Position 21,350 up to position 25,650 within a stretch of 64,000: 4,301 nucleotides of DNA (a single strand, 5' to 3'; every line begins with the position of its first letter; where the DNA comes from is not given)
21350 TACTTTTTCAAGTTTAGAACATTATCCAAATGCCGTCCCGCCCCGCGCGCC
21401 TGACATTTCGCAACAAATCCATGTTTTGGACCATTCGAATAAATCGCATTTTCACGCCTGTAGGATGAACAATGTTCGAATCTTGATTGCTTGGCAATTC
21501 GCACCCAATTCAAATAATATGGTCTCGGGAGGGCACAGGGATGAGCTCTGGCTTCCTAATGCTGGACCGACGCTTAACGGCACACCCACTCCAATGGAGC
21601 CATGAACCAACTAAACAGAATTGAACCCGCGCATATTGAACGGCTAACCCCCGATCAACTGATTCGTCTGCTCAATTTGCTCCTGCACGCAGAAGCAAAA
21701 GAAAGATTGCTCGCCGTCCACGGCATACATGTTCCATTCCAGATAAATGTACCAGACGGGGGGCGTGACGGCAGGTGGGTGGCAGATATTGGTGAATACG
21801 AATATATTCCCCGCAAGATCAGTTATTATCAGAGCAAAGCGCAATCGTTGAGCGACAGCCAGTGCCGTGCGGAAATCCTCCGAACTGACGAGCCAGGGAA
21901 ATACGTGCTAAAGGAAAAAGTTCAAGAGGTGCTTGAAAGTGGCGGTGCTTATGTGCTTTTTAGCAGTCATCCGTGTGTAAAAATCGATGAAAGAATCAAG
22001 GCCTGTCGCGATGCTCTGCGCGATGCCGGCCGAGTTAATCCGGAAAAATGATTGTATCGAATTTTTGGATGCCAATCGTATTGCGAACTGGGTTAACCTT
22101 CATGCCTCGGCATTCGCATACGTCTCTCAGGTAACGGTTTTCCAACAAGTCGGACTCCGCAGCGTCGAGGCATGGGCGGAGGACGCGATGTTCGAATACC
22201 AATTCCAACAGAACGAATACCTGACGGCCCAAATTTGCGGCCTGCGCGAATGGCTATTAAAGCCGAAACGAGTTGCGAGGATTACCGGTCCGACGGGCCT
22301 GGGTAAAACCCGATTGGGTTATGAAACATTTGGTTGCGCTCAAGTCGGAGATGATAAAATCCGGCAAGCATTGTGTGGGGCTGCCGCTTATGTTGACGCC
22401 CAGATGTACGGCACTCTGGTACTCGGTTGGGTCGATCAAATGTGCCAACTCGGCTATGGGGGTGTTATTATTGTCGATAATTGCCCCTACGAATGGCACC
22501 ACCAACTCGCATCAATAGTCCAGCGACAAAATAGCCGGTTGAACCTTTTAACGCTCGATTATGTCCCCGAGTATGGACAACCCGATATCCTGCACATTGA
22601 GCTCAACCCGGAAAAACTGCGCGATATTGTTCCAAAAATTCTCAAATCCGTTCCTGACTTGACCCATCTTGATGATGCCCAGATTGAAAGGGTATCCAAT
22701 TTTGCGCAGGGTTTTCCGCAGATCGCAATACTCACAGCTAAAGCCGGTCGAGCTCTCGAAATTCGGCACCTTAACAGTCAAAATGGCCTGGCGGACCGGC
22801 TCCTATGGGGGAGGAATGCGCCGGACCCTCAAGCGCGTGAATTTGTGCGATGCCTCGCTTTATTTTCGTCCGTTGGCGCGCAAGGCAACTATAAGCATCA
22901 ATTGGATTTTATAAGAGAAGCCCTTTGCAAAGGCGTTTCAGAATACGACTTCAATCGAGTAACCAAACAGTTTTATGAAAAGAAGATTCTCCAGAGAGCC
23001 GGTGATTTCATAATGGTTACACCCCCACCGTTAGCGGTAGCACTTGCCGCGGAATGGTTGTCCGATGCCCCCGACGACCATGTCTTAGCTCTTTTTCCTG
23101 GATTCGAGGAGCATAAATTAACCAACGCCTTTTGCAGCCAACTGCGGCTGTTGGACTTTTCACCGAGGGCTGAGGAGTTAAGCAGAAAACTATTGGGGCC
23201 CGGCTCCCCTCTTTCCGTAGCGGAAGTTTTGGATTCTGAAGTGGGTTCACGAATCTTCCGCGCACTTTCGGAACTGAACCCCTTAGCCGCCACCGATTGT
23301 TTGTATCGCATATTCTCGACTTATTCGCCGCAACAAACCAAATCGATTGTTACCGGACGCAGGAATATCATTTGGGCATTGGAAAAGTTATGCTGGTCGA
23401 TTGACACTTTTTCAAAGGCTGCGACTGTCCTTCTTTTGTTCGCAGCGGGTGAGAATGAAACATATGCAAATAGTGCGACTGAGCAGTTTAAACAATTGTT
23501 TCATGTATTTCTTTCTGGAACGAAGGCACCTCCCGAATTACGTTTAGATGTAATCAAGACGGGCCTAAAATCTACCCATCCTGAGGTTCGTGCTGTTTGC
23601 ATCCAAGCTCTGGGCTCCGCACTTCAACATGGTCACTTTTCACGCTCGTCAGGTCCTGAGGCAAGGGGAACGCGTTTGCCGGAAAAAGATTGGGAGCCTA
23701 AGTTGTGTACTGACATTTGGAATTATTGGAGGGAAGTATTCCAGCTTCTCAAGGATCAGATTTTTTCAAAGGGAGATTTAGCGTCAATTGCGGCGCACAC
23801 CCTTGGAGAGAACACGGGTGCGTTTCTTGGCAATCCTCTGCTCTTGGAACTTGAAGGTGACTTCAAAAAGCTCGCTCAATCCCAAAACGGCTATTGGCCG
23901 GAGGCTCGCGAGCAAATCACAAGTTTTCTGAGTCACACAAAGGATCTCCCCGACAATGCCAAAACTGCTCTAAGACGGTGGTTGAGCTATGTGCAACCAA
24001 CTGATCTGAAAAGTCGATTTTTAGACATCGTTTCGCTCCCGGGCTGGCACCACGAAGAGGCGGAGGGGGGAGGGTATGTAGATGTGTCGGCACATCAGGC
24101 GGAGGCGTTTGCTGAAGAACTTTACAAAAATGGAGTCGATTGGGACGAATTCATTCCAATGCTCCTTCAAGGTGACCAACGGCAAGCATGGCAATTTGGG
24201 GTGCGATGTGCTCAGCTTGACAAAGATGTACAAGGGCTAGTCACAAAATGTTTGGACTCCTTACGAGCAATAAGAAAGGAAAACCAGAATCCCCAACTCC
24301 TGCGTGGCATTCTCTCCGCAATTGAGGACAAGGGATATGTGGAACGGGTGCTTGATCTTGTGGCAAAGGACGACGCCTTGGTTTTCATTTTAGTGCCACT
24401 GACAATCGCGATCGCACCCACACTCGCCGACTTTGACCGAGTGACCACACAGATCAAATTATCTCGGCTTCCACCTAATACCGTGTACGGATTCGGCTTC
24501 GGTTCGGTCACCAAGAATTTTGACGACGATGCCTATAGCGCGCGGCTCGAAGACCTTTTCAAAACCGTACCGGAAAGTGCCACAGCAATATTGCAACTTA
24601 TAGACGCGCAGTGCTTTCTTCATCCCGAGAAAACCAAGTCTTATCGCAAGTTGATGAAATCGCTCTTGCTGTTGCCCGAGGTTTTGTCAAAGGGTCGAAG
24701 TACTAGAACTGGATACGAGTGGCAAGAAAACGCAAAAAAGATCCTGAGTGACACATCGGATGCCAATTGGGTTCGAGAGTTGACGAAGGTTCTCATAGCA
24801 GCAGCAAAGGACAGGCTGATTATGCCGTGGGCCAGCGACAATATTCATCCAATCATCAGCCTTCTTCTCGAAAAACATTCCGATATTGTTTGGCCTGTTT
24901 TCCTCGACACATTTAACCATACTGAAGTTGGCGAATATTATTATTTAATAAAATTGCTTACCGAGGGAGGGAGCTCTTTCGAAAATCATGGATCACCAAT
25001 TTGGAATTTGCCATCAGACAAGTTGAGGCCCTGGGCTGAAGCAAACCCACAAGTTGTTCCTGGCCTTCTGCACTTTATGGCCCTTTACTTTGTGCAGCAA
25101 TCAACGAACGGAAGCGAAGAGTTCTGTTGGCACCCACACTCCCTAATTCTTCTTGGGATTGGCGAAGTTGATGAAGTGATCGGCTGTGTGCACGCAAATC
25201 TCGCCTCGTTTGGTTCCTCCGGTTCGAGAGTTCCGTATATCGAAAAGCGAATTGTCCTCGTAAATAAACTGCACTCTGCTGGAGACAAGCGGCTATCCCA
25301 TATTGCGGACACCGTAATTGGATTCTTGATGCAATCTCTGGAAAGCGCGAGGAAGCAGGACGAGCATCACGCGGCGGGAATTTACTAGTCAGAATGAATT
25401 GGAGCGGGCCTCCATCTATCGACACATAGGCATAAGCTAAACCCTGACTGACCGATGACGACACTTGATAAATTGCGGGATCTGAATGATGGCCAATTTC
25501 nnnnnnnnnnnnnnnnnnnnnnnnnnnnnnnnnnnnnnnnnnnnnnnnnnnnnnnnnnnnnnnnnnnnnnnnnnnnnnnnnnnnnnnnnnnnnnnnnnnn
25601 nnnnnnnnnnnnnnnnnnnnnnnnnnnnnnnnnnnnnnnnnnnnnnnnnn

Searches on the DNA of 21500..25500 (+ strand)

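Call 8: search_dna_similar(query=window:21500-25500:+, collection=ecoli_genomes, mode=near, max_rows=10)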
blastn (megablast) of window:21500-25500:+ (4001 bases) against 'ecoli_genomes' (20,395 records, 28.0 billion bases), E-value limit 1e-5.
No match.

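Call 79: search_dna_similar(query=L117:1420-5262:+, collection=ecoli_genomes, mode=distant, max_rows=5)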
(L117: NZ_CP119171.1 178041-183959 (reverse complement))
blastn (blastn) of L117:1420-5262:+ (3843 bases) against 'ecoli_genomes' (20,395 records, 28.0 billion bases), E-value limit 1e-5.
Records with a match: 176; places in all: 178; records where one place covers at least 80% of the query: 0.
Genomes with a match: 176 of 5426; with a place that covers at least 80% of the query: 0. Places per genome that has any: lowest 1, median 1, highest 2. On chromosomes: 178 places; on plasmids: 0.
Best place of each record, by identity: 60-80% 176.
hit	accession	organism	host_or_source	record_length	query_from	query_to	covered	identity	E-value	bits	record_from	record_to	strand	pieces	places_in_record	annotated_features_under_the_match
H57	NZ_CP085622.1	Escherichia coli strain EC71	Homo sapiens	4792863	1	1633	42%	65.3%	6e-93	353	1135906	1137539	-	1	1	hypothetical protein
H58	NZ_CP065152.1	Escherichia coli O150:H6 strain FEX669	ground chicken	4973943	1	1633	42%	65.3%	3e-91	347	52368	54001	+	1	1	hypothetical protein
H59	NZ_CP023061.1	Escherichia coli strain FORC_069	Homo sapiens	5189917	1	1633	42%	65.3%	7e-92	349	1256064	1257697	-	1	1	hypothetical protein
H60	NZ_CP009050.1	Escherichia coli NCCP15648 strain NCCP15648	stool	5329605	1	1633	42%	65.3%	7e-92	349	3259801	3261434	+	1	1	hypothetical protein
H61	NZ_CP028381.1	Escherichia coli strain RM10466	Bos taurus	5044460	1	1633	42%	65.3%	7e-92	349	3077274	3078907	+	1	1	hypothetical protein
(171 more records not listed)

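Call 81: get_annotated_region(hit=H57, flank=4000)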
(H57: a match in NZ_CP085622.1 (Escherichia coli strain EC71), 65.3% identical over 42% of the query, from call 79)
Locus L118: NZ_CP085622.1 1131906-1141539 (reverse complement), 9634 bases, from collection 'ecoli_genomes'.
description: Escherichia coli strain EC71 chromosome, complete genome
organism: Escherichia coli strain EC71 (NCBI taxid 562)
replicon: chromosome; assembly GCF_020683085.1
host: Homo sapiens; source: urine; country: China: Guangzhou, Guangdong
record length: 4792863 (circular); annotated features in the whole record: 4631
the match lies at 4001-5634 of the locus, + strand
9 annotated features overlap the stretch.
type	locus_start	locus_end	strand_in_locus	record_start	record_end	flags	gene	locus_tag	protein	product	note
CDS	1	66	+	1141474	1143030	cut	-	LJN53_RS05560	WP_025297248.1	recombinase family protein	-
CDS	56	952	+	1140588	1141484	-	-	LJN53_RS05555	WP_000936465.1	ParB/RepB/Spo0J family partition protein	-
CDS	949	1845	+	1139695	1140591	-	-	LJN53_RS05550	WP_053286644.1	ParB/RepB/Spo0J family partition protein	-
CDS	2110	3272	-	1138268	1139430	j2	-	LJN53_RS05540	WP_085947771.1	IS3-like element IS3 family transposase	programmed frameshift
CDS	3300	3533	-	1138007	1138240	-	-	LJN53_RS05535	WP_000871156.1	hypothetical protein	-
CDS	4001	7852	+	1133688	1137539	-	-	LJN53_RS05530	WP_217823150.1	hypothetical protein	-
CDS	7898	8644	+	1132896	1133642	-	-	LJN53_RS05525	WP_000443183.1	hypothetical protein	-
CDS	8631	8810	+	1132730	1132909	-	-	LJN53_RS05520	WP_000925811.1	hypothetical protein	-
CDS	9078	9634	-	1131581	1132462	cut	-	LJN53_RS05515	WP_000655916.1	hypothetical protein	-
